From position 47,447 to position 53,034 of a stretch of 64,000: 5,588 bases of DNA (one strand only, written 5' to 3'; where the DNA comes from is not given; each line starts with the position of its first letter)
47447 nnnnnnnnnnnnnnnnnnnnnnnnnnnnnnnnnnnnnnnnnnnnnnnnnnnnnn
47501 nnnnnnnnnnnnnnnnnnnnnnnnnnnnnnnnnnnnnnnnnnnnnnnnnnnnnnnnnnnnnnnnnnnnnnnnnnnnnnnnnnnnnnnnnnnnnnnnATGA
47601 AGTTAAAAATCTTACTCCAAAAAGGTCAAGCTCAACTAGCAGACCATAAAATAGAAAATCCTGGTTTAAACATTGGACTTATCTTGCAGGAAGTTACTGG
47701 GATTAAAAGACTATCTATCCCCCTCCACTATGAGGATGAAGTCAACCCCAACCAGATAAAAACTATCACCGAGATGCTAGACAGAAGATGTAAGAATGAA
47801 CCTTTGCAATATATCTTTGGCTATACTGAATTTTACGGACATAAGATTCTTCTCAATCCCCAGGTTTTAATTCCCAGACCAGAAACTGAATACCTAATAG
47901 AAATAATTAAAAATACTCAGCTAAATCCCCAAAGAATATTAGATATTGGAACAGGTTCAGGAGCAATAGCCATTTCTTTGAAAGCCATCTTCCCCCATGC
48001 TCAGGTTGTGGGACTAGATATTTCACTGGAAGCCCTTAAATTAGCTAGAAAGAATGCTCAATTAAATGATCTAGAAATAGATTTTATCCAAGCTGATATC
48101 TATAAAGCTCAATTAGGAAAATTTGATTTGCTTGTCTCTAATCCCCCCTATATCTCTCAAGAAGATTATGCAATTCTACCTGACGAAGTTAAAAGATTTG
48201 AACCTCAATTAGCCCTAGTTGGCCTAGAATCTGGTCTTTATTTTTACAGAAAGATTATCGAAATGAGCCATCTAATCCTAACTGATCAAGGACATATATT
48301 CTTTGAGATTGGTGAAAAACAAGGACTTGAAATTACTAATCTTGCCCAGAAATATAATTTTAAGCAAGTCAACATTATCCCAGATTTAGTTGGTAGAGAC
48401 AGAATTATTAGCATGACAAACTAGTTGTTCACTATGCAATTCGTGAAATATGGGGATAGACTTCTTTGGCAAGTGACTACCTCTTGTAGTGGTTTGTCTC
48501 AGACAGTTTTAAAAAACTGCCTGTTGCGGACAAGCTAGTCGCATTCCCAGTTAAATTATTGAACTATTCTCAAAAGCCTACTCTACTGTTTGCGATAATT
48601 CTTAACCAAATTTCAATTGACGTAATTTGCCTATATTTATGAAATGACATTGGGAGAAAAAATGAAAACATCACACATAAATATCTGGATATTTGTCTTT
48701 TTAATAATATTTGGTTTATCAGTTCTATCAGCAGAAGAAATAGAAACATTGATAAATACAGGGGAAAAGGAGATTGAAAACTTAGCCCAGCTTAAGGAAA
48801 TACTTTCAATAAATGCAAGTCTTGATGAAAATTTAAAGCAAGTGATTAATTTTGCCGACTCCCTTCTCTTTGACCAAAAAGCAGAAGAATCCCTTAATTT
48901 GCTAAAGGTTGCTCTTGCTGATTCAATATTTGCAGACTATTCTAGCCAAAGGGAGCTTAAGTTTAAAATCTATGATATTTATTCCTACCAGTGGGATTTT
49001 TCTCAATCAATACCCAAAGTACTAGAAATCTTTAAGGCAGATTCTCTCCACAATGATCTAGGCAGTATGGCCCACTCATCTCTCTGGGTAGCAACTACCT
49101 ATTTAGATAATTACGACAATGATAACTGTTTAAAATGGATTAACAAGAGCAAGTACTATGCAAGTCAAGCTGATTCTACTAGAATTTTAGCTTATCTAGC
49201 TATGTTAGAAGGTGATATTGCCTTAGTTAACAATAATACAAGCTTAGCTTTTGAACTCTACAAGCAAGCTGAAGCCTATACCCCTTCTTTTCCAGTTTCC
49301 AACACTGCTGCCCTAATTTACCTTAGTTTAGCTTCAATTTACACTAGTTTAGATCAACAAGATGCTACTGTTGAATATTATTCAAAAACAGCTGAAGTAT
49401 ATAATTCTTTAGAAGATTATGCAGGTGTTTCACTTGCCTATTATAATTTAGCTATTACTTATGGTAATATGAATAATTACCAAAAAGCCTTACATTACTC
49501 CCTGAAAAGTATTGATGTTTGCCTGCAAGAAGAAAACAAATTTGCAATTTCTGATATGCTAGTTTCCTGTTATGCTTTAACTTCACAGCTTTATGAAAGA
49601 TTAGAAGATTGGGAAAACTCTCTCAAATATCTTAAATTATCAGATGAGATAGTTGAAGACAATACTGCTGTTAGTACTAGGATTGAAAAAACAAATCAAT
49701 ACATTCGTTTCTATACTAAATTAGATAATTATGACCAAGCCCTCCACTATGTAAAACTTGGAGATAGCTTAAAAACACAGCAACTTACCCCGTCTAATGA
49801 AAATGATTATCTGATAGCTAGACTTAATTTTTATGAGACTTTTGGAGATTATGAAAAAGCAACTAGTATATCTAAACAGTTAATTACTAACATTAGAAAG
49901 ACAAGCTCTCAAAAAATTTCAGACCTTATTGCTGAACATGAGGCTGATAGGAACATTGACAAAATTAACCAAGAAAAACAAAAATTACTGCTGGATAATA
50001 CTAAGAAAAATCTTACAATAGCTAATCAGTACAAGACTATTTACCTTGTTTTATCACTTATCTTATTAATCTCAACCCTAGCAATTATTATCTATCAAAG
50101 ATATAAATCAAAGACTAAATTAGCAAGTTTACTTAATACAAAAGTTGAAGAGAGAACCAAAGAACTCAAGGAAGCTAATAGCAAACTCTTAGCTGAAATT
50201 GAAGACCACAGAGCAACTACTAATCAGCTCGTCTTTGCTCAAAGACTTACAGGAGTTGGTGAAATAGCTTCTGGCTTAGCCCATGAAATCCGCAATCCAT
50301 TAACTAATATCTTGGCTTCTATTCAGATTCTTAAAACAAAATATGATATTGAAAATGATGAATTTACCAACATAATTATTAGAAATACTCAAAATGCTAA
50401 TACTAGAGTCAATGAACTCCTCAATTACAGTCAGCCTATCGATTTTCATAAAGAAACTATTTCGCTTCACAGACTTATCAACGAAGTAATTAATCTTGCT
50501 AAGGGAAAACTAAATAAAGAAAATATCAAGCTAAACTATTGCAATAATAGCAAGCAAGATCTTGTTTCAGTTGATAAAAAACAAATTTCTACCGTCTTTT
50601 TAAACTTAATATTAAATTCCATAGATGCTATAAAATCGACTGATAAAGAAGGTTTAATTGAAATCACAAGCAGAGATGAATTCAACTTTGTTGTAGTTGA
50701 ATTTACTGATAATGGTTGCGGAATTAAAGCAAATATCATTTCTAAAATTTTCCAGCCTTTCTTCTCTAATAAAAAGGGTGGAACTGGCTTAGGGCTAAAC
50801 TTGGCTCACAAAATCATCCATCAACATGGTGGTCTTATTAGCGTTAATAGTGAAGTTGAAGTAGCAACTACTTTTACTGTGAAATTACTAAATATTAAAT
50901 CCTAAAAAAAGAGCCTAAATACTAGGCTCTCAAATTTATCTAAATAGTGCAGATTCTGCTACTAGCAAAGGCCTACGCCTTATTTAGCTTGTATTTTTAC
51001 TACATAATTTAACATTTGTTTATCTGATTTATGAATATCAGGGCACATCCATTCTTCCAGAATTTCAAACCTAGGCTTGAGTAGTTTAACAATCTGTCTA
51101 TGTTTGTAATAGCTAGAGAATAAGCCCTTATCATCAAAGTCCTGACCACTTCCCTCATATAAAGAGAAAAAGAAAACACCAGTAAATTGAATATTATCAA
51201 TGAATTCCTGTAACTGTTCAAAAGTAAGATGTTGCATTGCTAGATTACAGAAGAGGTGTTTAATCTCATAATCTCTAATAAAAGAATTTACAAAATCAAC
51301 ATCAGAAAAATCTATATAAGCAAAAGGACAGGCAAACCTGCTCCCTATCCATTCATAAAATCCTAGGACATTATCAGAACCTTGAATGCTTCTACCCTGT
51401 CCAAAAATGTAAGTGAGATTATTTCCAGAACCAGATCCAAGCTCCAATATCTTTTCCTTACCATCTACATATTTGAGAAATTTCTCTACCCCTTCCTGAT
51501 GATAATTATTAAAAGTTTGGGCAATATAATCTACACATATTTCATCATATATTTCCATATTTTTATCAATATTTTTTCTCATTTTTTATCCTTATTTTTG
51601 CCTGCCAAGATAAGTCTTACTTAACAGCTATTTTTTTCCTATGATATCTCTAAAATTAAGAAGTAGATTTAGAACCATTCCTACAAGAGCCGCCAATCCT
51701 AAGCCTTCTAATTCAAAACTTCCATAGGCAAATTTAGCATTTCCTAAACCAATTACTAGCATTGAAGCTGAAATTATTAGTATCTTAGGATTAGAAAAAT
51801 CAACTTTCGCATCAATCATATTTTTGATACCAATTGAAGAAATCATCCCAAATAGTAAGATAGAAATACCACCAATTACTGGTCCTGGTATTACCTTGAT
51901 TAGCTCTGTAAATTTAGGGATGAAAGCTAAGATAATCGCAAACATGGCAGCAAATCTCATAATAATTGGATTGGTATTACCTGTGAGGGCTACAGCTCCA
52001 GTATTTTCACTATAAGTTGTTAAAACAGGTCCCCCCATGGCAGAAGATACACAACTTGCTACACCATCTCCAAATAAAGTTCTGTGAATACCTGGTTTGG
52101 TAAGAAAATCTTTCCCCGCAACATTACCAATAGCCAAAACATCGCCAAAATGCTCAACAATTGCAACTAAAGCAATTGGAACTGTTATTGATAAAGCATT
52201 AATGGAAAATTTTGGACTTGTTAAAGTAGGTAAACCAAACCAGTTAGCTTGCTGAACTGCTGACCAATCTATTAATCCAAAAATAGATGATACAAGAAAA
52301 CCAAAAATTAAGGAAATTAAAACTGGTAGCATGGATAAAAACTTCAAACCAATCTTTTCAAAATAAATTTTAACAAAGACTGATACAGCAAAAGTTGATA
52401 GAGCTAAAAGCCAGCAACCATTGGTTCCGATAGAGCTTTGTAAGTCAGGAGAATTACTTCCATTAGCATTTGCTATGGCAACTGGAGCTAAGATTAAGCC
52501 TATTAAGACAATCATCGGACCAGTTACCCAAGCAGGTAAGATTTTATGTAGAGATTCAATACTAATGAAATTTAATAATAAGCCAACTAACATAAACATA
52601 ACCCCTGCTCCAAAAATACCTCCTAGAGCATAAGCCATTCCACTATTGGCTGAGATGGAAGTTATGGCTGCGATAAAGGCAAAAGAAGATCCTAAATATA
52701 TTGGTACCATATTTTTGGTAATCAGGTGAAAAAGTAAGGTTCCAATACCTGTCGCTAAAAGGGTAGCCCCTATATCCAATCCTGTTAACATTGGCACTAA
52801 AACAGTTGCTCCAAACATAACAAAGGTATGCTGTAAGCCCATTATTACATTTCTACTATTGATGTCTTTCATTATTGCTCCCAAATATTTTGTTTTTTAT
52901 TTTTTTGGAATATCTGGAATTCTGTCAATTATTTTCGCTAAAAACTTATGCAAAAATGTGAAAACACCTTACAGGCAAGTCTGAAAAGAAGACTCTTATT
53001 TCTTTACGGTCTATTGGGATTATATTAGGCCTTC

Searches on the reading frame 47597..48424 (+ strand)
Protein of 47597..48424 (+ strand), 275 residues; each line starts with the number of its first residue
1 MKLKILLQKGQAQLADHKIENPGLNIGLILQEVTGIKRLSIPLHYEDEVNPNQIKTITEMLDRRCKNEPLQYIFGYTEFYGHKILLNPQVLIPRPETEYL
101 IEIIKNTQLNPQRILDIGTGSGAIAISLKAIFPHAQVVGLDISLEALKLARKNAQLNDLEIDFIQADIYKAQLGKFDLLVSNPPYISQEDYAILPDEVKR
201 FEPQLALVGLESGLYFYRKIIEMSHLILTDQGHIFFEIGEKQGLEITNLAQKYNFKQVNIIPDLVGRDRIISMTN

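Call 94: search_protein_families(library=pfam, proteins=[window:47597-48424:+], max_evalue=0.00001)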
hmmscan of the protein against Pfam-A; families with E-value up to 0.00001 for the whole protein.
window:47597-48424:+ (275 aa): 8 families
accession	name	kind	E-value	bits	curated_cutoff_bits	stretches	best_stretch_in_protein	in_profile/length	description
PF05175.20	MTS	-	2.7e-19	69.9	23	1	97-190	20-113/170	Methyltransferase small domain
PF17827.6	PrmC_N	-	8.7e-19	68.3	23.4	1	6-75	2-71/71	PrmC N-terminal domain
PF13847.12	Methyltransf_31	-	8.7e-15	55.1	27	1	113-183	6-82/145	Methyltransferase domain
PF13649.12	Methyltransf_25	-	6.9e-14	52.8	27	1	114-198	1-89/97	Methyltransferase domain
PF06325.19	PrmA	-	2.7e-10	40.6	22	1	97-182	148-233/296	Ribosomal protein L11 methyltransferase (PrmA)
PF08241.18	Methyltransf_11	-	3.2e-10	41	21.2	1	115-182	1-67/95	Methyltransferase domain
PF08242.18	Methyltransf_12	-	1.2e-08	36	30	1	115-182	1-72/98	Methyltransferase domain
PF13489.12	Methyltransf_23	-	5.4e-06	26.7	27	0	108-183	20-89/164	Methyltransferase domain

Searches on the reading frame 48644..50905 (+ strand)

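Call 95: search_protein_families(library=pfam, proteins=[window:48644-50905:+], max_evalue=0.001)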
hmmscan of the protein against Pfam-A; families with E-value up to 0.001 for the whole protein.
window:48644-50905:+ (753 aa): 7 families
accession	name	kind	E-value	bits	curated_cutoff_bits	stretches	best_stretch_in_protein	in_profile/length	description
PF02518.31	HATPase_c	-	9.2e-21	74.8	26.4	1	644-748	2-107/111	Histidine kinase-, DNA gyrase B-, and HSP90-like ATPase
PF00512.31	HisKA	-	3.2e-12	46.7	26.9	1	539-597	3-62/66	His Kinase A (phospho-acceptor) domain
PF13424.12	TPR_12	-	9.3e-08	32.6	30.1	1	222-293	2-75/77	Tetratricopeptide repeat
PF14501.12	HATPase_c_5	-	4.9e-06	26.8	22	1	646-737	4-91/102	GHKL domain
PF17874.7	TPR_MalT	-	5.5e-05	23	45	1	178-420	37-273/336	MalT-like TPR region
PF00515.34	TPR_1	-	0.00013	22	27.8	1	264-285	2-23/34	Tetratricopeptide repeat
PF13181.12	TPR_8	-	0.00045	20.6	25.7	0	265-291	3-29/34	Tetratricopeptide repeat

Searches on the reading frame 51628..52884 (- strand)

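Call 14: search_protein_families(library=pfam, proteins=[window:51628-52884:-])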
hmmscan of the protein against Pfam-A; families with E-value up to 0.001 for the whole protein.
window:51628-52884:- (418 aa): 1 family
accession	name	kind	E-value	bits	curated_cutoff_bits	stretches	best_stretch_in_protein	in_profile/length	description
PF00860.26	Xan_ur_permease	-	1.2e-82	278.2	27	1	13-383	4-384/389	Permease family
